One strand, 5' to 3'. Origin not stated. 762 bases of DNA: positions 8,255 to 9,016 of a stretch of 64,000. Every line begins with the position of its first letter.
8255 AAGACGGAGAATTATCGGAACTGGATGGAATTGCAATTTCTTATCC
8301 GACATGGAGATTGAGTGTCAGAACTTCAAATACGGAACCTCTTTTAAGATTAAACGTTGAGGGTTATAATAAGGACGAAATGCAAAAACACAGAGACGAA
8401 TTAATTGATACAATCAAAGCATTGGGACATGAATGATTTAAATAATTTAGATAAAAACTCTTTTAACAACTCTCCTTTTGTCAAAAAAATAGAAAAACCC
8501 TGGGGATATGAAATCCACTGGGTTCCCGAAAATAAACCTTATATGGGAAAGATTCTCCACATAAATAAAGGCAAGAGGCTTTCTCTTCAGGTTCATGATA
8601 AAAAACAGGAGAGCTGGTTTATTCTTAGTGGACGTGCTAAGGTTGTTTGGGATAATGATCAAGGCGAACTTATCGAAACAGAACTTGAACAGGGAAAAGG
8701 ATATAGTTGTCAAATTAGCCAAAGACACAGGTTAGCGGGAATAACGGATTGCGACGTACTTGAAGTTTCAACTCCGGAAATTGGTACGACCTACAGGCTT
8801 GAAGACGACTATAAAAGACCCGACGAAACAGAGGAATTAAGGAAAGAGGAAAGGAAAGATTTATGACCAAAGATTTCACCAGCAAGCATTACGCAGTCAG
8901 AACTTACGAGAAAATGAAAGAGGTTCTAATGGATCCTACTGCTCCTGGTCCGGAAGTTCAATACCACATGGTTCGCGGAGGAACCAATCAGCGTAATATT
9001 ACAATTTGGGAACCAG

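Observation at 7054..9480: Archaeal-type cupin phosphoglucose isomerase next to a second cupin isomerase and phosphomannomutase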

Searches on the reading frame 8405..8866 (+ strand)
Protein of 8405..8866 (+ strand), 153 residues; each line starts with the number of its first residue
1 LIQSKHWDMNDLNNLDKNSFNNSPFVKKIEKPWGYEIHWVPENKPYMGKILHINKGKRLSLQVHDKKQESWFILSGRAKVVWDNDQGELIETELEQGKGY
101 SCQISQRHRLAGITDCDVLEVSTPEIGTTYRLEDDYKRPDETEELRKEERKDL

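Call 3: search_protein_families(library=pfam, proteins=[window:8405-8866:+], max_evalue=0.01)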
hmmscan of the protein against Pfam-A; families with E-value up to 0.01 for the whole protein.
window:8405-8866:+ (153 aa): 2 families
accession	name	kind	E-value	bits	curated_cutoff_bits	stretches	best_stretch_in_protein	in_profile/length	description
PF01050.24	MannoseP_isomer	-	7.4e-10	39.5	23.6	1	27-138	10-113/116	Mannose-6-phosphate isomerase C-terminal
PF07883.17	Cupin_2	-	0.00047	20.2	27.2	1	51-116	3-64/70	Cupin domain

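Call 4: search_protein_families(library=ncbifam, proteins=[window:8405-8866:+], max_evalue=0.01)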
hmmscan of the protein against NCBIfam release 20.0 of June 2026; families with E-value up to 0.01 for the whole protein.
window:8405-8866:+ (153 aa): 3 families
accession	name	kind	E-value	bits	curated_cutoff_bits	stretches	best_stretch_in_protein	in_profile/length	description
TIGR01479.1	GMP_PMI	equivalog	8.5e-10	38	372.95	1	14-140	344-462/467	mannose-1-phosphate guanylyltransferase/mannose-6-phosphate isomerase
NF012004.0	PRK15460.1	equivalog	4.9e-05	22.2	859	1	27-92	367-431/478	mannose-1-phosphate guanyltransferase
NF009806.0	PRK13290.1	subfamily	0.0055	16.7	128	1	53-129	42-114/130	ectoine synthase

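Call 19: search_solved_structures(query=window:8429-8866:+, max_evalue=1, show_alignments=2)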
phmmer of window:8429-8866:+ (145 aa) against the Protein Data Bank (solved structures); distinct sequences matched with E-value up to 1: 5.
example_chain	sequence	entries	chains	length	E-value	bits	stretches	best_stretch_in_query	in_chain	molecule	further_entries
3h8u_A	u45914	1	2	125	0.21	14.5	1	41-89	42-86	uncharacterized conserved protein with double-stranded beta-helix domain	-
2p1m_A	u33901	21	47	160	0.38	13.7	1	103-141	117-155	SKP1-like protein 1A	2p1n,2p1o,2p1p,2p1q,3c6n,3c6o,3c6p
5hyw_B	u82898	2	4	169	0.4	13.6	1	103-141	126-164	SKP1-like protein 1A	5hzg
9o4k_D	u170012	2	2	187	0.45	13.4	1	104-141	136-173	SKP1-like protein 1A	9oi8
2vqa_A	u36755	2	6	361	0.58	13.1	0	38-90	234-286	SLL1358 PROTEIN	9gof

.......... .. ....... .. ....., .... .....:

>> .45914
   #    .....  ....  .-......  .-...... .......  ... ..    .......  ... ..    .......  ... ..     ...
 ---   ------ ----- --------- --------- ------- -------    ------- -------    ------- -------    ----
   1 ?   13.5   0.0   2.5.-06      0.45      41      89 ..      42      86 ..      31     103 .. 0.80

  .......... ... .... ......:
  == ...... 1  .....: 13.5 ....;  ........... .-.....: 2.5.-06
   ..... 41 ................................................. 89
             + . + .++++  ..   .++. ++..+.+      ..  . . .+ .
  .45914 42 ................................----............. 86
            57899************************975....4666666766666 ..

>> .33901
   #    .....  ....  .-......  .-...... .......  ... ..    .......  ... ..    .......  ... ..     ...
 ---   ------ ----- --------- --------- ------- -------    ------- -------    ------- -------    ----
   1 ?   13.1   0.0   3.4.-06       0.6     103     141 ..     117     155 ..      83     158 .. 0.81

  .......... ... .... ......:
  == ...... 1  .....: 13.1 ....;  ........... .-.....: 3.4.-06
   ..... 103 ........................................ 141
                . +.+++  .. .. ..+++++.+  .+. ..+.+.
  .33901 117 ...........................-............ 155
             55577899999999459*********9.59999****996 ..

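Call 42: find_homologous_proteins(query=window:8429-8866:+, max_evalue=0.001)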
Query window:8429-8866:+ (145 aa): 3773 proteins with E <= 0.001 among 3786 candidates; the best 120 are listed.
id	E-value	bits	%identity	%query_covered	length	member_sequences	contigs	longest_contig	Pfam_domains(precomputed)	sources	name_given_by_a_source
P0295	1.6e-94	331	100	100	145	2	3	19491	PF01050.25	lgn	-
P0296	9.1e-93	326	97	100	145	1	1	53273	PF01050.25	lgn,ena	-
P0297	1.2e-85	303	89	100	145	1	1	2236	PF01050.25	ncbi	-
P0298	9.8e-83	293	86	100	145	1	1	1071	PF01050.25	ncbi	-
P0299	1.6e-81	289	84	100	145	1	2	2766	PF01050.25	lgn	-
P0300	2.1e-81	289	85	98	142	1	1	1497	PF01050.25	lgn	-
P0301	2.5e-80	285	84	100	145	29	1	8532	PF01050.25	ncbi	-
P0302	7.1e-80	284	83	100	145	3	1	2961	PF01050.25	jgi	jgi:mannose-6-phosphate isomerase-like protein (cupin superfamily)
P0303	8.4e-80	284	86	97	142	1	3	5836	PF01050.25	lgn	-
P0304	8.6e-80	284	83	100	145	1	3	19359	PF01050.25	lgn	-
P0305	1.1e-79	283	86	97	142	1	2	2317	PF01050.25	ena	-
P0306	1.4e-79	283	82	100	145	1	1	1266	PF01050.25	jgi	jgi:mannose-6-phosphate isomerase-like protein (cupin superfamily)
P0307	2.2e-79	282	84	100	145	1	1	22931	PF01050.25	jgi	-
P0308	3.3e-79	282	83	100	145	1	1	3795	PF01050.25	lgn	-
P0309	4.9e-79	281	85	98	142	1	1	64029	PF01050.25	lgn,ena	-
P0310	6.2e-79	281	80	92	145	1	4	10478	PF01050.25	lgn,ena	-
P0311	1.1e-78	280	79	100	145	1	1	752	PF01050.25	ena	-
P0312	1.9e-78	279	83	100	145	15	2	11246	PF01050.25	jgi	jgi:mannose-6-phosphate isomerase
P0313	2.5e-78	279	81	99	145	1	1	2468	PF01050.25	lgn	-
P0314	4.7e-78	278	83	100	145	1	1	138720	PF01050.25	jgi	jgi:mannose-6-phosphate isomerase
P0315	4.7e-78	278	81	100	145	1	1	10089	PF01050.25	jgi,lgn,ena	-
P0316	5.0e-78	278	86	97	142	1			PF01050.25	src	-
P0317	5.4e-78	278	80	99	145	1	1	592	PF01050.25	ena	-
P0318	6.9e-78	277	81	100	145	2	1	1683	PF01050.25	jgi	-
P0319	1.9e-77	276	80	100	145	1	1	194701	PF01050.25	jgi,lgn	jgi:mannose-6-phosphate isomerase-like protein (cupin superfamily)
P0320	2.4e-77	276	80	98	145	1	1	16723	PF01050.25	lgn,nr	nr:cupin [Candidatus Levybacteria bacterium]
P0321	3.2e-77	275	82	98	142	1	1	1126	PF01050.25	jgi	jgi:mannose-6-phosphate isomerase-like protein (cupin superfamily)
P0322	3.5e-77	275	80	99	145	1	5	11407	PF01050.25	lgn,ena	-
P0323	6.8e-77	274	80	98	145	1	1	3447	PF01050.25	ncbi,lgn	-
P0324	7.9e-77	274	78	99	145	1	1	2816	PF01050.25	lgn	-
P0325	1.1e-76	274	77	98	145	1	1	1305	PF01050.25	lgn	-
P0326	1.5e-76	273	80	98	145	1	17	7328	PF01050.25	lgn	-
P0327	1.8e-76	273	79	100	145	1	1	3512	PF01050.25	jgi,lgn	jgi:mannose-6-phosphate isomerase-like protein (cupin superfamily)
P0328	1.9e-76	273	78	100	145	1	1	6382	PF01050.25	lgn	-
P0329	2.2e-76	273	81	97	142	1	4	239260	PF01050.25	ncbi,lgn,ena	-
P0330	4.9e-76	271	80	98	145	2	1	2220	PF01050.25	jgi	jgi:mannose-6-phosphate isomerase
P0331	8.8e-76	271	78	99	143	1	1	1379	PF01050.25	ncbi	-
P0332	9.3e-76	271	80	98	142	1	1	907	PF01050.25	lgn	-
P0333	1.0e-75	270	75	100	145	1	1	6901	PF01050.25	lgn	-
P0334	1.6e-75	270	80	97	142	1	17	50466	PF01050.25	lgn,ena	-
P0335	2.1e-75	269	75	100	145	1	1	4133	PF01050.25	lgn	-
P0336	2.1e-75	269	77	100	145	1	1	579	PF01050.25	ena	-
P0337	2.9e-75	269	80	98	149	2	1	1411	PF01050.25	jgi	-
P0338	3.7e-75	269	75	98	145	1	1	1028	PF01050.25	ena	-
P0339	5.5e-75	268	76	98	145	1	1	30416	PF01050.25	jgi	-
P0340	6.3e-75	268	80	98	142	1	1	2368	PF01050.25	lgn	-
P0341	6.8e-75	268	74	92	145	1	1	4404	PF01050.25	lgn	-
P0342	7.0e-75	268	79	97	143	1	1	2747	PF01050.25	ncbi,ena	-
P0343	8.1e-75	267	78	99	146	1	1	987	PF01050.25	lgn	-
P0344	8.1e-75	267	82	94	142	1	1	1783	PF01050.25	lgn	-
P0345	8.4e-75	267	77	100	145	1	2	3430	PF01050.25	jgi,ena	-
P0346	1.0e-74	267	80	98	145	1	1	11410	PF01050.25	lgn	-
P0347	1.2e-74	267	80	97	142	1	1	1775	PF01050.25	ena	-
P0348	1.3e-74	267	74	99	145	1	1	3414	PF01050.25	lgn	-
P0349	1.9e-74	266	78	99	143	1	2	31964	PF01050.25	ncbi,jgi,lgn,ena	-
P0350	3.2e-74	266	77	99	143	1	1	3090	PF01050.25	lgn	-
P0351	8.5e-74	264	74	100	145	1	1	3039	PF01050.25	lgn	-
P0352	1.2e-73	264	74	98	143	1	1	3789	PF01050.25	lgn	-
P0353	1.4e-73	263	77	96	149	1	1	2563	PF01050.25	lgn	-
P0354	1.6e-73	263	76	97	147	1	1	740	PF01050.25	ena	-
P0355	2.0e-73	263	75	98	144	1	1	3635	PF01050.25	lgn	-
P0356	3.0e-73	262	76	99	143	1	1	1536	PF01050.25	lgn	-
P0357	3.4e-73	262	74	98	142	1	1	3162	PF01050.25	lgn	-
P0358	3.7e-73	262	77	98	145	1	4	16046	PF01050.25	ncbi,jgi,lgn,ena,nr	ncbi:MAG TPA: cupin [Patescibacteria group bacterium]|jgi:mannose-6-phosphate isomerase-like protein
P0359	3.8e-73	262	76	98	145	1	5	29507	PF01050.25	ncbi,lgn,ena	-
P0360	5.0e-73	262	73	98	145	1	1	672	PF01050.25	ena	-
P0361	5.5e-73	262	76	97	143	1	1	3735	PF01050.25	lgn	-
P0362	5.6e-73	262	78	97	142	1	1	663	PF01050.25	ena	-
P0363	6.8e-73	261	73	98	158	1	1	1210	PF01050.25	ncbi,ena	-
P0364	6.9e-73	261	77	99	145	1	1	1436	PF01050.25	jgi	jgi:mannose-6-phosphate isomerase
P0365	1.1e-72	261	78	97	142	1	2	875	PF01050.25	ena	-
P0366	1.2e-72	260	73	99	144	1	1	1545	PF01050.25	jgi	jgi:mannose-6-phosphate isomerase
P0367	1.2e-72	260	80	93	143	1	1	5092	PF01050.25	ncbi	-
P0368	1.2e-72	260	71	100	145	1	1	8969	PF01050.25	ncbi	-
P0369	1.3e-72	260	72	100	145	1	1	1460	PF01050.25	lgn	-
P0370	1.3e-72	260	76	97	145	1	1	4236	PF01050.25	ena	-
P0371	1.5e-72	260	73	99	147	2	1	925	PF01050.25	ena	-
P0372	1.7e-72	260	78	95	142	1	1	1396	PF01050.25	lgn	-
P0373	2.7e-72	259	79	94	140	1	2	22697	PF01050.25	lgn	-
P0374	3.0e-72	259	75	97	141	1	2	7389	PF01050.25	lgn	-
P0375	3.0e-72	259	75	97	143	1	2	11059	PF01050.25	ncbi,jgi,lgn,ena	-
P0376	3.1e-72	259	74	98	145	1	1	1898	PF01050.25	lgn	-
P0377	3.6e-72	259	72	99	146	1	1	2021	PF01050.25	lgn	-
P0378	4.1e-72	259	71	100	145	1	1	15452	PF01050.25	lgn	-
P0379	4.3e-72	259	74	98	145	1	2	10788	PF01050.25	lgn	-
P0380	4.4e-72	259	73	98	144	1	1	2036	PF01050.25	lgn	-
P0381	4.7e-72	259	72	100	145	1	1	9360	PF01050.25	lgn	-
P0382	5.0e-72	258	75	98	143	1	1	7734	PF01050.25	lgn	-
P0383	5.2e-72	258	71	92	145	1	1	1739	PF01050.25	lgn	-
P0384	5.6e-72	258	75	97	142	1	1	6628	PF01050.25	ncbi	-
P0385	6.2e-72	258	72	100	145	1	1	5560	PF01050.25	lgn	-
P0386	6.6e-72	258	72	99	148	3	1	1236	PF01050.25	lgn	-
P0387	6.9e-72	258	77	95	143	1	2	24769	PF01050.25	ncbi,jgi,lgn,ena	-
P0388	8.2e-72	258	77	98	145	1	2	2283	PF01050.25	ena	-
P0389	8.4e-72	258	74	97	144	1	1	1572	PF01050.25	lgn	-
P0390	9.4e-72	258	74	100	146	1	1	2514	PF01050.25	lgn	-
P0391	9.6e-72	258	74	100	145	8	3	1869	PF01050.25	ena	-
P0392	1.1e-71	257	73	98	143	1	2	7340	PF01050.25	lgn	-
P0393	1.2e-71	257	76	97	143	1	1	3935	PF01050.25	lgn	-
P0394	1.3e-71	257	70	100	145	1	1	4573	PF01050.25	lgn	-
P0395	1.4e-71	257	75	97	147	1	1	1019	PF01050.25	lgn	-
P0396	1.5e-71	257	73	95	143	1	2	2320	PF01050.25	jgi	jgi:mannose-6-phosphate isomerase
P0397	1.5e-71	257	77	95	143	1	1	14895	PF01050.25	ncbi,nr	ncbi:MAG: cupin [bacterium]|nr:cupin [bacterium]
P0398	1.7e-71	257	73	98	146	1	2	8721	PF01050.25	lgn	-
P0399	1.8e-71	257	74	97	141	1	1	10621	PF01050.25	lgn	-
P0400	1.8e-71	257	73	99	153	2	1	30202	PF01050.25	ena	-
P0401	1.8e-71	257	72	100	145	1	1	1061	PF01050.25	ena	-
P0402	1.9e-71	257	74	98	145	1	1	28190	PF01050.25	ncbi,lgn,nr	ncbi:MAG TPA: cupin [Patescibacteria group bacterium]|nr:cupin [Patescibacteria group bacterium]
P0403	1.9e-71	257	73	97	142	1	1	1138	PF01050.25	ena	-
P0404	1.9e-71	257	72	100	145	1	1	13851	PF01050.25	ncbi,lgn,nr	ncbi:MAG: cupin [Candidatus Levybacteria bacterium]|nr:cupin [Candidatus Levybacteria bacterium]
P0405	1.9e-71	257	72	100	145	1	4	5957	PF01050.25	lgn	-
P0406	2.0e-71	256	72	100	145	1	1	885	PF01050.25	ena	-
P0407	2.0e-71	256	73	97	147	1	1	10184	PF01050.25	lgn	-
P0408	2.2e-71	256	74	99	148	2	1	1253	PF01050.25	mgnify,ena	mgnify:FL=1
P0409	2.2e-71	256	74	96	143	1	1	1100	PF01050.25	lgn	-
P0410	2.7e-71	256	71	89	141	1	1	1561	PF01050.25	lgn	-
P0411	2.8e-71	256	71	97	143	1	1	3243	PF01050.25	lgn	-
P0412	3.0e-71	256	72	98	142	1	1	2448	PF01050.25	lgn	-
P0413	3.0e-71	256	74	99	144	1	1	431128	PF01050.25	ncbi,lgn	ncbi:MAG: cupin [Candidatus Levyibacteriota bacterium]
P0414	3.2e-71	256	73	98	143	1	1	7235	PF01050.25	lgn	-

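Call 63: predict_structure(alignment_id=A3)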
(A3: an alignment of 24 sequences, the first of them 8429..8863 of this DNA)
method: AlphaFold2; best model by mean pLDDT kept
length: 145 residues; sequences in the alignment: 24
mean_pLDDT: 84.3   pTM: 0.72
mean pLDDT of the five models: 84.3, 81.9, 81.6, 80.7, 79.0
residues with pLDDT >= 90: 80; 70-90: 31; 50-70: 30; < 50: 4
segments of 3 or more residues with pLDDT < 50: none
pLDDT, mean of each block of 10 residues (from residue 1): 58 76 93 77 96 92 97 96 97 95 98 83 73 63 55
secondary structure, 60 per line:
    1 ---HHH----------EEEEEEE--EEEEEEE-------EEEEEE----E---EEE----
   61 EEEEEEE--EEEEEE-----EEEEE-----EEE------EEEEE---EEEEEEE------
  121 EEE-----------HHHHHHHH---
elements in order: E17-23 E26-32 E40-45 E54-56 E61-67 E70-75 E81-85 E91-93 E100-104 E108-114 E121-123 H135-142

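Call 66: fold_search(model_id=the predicted structure, library=pdb)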
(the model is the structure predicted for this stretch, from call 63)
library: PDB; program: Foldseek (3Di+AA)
matches with E <= 10: 1923; with E <= 0.001: 267
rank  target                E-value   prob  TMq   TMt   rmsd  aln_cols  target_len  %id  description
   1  3st7                  6.9e-06  1.00  0.60  0.25   4.9       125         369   18  Crystal Structure of capsular polysaccharide assembling protein CapF from staphylococcus aureus (released 2012-02-15)
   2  2uya                  9.0e-06  1.00  0.61  0.26   3.9       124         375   14  DEL162-163 mutant of Bacillus subtilis Oxalate Decarboxylase OxdC (released 2007-08-21)
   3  3vhr                  1.2e-05  1.00  0.60  0.27   3.9       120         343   18  Crystal Structure of capsular polysaccharide assembling protein CapF from Staphylococcus aureus in space group C2221 (released 2012-02-15)
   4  2v09                  1.5e-05  1.00  0.60  0.26   4.0       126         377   14  SENS161-164DSSN mutant of Bacillus subtilis Oxalate Decarboxylase OxdC (released 2007-10-30)
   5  2vqa_A                1.6e-05  1.00  0.53  0.22   2.1        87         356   18  Protein-folding location can regulate Mn versus Cu- or Zn-binding. Crystal Structure of MncA. (released 2008-10-28)
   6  6tzp                  1.7e-05  1.00  0.60  0.26   3.9       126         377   15  W96F Oxalate Decarboxylase (B. subtilis) (released 2021-02-17)
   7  2vqa_C                1.7e-05  1.00  0.58  0.26   5.3       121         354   16  Protein-folding location can regulate Mn versus Cu- or Zn-binding. Crystal Structure of MncA. (released 2008-10-28)
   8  3h8u_B                2.3e-05  1.00  0.49  0.61   9.5       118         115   20  Crystal structure of uncharacterized conserved protein with double-stranded beta-helix domain (YP_001338853.1) from Kl (released 2009-05-12)
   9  6l9i_A                2.4e-05  1.00  0.60  0.28   3.5       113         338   22  Crystal Structure of Lactobacillus farciminis Oxalate Decarboxylase Formate Complex (released 2021-01-20)
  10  2zkl                  2.4e-05  1.00  0.59  0.26   4.4       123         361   18  Crystal Structure of capsular polysaccharide assembling protein CapF from staphylococcus aureus (released 2009-03-31)
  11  5flj_A                2.5e-05  1.00  0.58  0.47   5.1       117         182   11  enzyme-substrate-dioxygen complex of Ni-quercetinase (released 2016-06-01)
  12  5flh_B                2.7e-05  1.00  0.52  0.42   4.3       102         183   12  Free state of Ni-quercetinase (released 2016-06-01)
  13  3h8u_A                3.0e-05  1.00  0.49  0.58   9.4       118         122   19  Crystal structure of uncharacterized conserved protein with double-stranded beta-helix domain (YP_001338853.1) from Kl (released 2009-05-12)
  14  1uw8                  3.1e-05  1.00  0.60  0.26   4.0       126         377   15  CRYSTAL STRUCTURE OF OXALATE DECARBOXYLASE (released 2004-02-19)
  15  5flj_L                3.3e-05  1.00  0.57  0.46   4.3       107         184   12  enzyme-substrate-dioxygen complex of Ni-quercetinase (released 2016-06-01)
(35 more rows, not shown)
